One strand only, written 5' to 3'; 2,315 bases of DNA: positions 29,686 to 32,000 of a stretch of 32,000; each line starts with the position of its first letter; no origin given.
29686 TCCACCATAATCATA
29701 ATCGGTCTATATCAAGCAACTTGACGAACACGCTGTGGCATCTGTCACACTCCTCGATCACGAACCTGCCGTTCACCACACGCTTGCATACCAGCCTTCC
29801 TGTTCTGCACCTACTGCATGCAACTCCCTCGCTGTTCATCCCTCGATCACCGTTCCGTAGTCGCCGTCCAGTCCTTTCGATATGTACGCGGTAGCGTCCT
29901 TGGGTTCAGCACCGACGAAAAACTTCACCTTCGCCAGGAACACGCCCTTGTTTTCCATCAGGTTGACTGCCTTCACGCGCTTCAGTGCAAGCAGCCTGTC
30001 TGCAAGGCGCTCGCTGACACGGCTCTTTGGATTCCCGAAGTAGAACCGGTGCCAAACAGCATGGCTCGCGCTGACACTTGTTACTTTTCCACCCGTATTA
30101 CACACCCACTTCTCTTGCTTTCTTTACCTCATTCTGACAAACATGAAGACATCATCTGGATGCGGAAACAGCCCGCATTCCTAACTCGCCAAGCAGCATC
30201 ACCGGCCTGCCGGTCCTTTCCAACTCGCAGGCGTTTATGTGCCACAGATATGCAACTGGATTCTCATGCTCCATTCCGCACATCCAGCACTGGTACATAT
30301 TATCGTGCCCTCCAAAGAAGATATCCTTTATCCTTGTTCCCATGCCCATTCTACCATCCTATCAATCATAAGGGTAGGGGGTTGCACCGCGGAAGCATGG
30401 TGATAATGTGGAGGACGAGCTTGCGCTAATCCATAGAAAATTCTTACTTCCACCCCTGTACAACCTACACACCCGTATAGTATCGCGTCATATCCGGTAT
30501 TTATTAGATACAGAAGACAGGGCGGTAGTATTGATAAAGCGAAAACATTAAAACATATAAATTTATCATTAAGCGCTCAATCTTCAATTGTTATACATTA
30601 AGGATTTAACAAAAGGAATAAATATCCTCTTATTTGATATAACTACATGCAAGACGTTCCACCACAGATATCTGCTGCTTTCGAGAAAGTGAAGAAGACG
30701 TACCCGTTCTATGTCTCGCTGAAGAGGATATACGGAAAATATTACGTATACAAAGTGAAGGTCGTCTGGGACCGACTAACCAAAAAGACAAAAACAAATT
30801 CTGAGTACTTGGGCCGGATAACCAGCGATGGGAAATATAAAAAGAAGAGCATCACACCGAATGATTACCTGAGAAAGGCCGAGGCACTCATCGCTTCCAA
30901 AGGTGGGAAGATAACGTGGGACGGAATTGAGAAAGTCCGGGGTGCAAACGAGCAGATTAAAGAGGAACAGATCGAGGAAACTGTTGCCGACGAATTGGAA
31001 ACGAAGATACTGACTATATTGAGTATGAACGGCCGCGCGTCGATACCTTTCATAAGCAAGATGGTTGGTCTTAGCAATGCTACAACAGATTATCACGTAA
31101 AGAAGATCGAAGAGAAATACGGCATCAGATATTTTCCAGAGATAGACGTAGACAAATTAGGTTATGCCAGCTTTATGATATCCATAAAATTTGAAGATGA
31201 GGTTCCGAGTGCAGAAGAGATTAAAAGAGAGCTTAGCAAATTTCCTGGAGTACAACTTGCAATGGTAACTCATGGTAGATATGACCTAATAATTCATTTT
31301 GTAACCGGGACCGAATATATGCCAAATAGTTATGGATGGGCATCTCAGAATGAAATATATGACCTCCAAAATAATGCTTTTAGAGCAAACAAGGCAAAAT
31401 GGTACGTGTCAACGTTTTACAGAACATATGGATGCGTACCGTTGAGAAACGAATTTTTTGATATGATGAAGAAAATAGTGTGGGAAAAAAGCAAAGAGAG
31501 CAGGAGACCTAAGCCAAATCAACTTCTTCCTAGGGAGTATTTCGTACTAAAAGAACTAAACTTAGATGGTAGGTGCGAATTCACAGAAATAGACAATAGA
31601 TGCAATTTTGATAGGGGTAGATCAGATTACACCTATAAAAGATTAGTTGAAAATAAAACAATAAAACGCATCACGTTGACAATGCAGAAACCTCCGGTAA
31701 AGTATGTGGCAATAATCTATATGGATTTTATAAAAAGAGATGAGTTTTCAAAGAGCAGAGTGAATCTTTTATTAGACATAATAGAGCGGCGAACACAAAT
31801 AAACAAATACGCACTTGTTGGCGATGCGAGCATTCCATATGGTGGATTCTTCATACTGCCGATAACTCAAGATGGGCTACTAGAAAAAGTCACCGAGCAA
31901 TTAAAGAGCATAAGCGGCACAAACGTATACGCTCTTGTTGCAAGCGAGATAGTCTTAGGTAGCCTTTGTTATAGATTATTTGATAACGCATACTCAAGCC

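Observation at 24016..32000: Two related elements integrated in tandem at tRNA-Pro, with no recognisable integrase in the complete copy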

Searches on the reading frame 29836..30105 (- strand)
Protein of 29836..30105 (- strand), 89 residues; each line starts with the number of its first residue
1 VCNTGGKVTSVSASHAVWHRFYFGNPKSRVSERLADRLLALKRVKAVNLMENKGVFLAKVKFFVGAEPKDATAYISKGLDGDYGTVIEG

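Call 10: find_encoding_contigs(protein=window:29836-30105:-, flank=10000, max_places=6)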
Protein window:29836-30105:- (89 aa): 3 contigs read that carry it; 3 places shown.
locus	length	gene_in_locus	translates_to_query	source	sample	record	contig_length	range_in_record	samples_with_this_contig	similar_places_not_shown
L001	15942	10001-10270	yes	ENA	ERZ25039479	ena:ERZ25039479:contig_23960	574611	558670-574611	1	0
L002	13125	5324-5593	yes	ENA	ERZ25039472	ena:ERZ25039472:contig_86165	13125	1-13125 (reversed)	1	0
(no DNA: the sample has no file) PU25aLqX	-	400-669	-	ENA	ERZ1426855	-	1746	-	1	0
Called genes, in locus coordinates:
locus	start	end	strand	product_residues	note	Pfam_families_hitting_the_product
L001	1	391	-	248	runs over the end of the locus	PF00589:Phage_integrase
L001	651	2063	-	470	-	PF13404:HTH_AsnC-type (weak), PF13412:HTH_24 (faint)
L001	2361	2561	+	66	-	-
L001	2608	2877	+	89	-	-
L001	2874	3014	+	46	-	-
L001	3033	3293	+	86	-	-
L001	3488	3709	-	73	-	PF07927:HicA_toxin (weak)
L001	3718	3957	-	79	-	-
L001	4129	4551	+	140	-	PF05168:HEPN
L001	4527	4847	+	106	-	PF01909:NTP_transf_2, PF18765:Polbeta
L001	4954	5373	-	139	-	PF10130:PIN_2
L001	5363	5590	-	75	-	PF26688:RHH_12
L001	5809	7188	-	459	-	PF13404:HTH_AsnC-type (weak), PF13412:HTH_24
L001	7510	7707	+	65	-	-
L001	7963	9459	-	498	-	-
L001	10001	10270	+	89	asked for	-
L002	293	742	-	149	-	-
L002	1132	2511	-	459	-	PF13404:HTH_AsnC-type (weak), PF13412:HTH_24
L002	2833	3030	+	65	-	-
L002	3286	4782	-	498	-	-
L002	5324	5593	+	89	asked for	-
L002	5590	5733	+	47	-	-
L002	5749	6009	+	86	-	-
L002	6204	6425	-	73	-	PF07927:HicA_toxin (weak)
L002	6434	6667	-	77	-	-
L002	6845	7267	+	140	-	PF05168:HEPN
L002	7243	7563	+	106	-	PF01909:NTP_transf_2, PF18765:Polbeta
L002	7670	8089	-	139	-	PF10130:PIN_2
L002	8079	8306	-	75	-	PF26688:RHH_12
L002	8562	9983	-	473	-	-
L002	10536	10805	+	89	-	-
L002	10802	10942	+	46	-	-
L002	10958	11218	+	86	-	-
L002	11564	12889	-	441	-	PF13404:HTH_AsnC-type, PF13412:HTH_24 (weak)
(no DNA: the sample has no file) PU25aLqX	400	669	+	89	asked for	-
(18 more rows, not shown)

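Call 22: search_protein_families(library=pfam, max_evalue=0.01, proteins=[L002:11564-12889:-, L002:293-742:-])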
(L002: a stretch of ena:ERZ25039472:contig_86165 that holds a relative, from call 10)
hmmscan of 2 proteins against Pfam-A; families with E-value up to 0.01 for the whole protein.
L002:11564-12889:- (441 aa): 2 families
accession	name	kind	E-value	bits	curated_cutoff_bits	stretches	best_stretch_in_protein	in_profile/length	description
PF13404.12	HTH_AsnC-type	-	6.2e-11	42.4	27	1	85-126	1-42/42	AsnC-type helix-turn-helix domain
PF13412.12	HTH_24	-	2e-06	27.7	21.9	1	85-127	1-43/48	Winged helix-turn-helix DNA-binding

L002:293-742:- (149 aa): 0 families

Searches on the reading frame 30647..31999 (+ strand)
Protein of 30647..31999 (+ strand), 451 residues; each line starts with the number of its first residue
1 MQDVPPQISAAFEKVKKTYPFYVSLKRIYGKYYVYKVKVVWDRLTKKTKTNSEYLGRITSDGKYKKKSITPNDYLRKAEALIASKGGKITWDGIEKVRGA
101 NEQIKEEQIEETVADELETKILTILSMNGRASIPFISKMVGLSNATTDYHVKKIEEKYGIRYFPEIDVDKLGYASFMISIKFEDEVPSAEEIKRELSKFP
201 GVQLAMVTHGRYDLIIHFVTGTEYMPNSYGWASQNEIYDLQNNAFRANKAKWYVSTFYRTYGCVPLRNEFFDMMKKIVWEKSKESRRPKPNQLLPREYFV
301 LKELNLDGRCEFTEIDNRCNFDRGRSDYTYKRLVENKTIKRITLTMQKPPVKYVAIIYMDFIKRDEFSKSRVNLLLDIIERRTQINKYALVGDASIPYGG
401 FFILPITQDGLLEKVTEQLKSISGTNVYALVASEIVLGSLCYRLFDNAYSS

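Call 8: search_protein_families(library=pfam, max_evalue=0.1, proteins=[window:30647-31999:+])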
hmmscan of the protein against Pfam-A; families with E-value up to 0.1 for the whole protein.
window:30647-31999:+ (451 aa): 5 families
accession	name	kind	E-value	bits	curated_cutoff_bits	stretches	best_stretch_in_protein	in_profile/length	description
PF13412.12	HTH_24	-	3.5e-05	23.7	21.9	1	115-156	2-43/48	Winged helix-turn-helix DNA-binding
PF13404.12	HTH_AsnC-type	-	4.4e-05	23.6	27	1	115-147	2-34/42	AsnC-type helix-turn-helix domain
PF01047.28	MarR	-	0.0041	17.4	24.6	0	118-157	5-44/59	MarR family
PF01037.27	AsnC_trans_reg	-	0.015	15.6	25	1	179-219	2-41/73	Lrp/AsnC ligand binding domain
PF24936.1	DUF7753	-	0.016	15.6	27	1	103-123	7-27/63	Domain of unknown function (DUF7753)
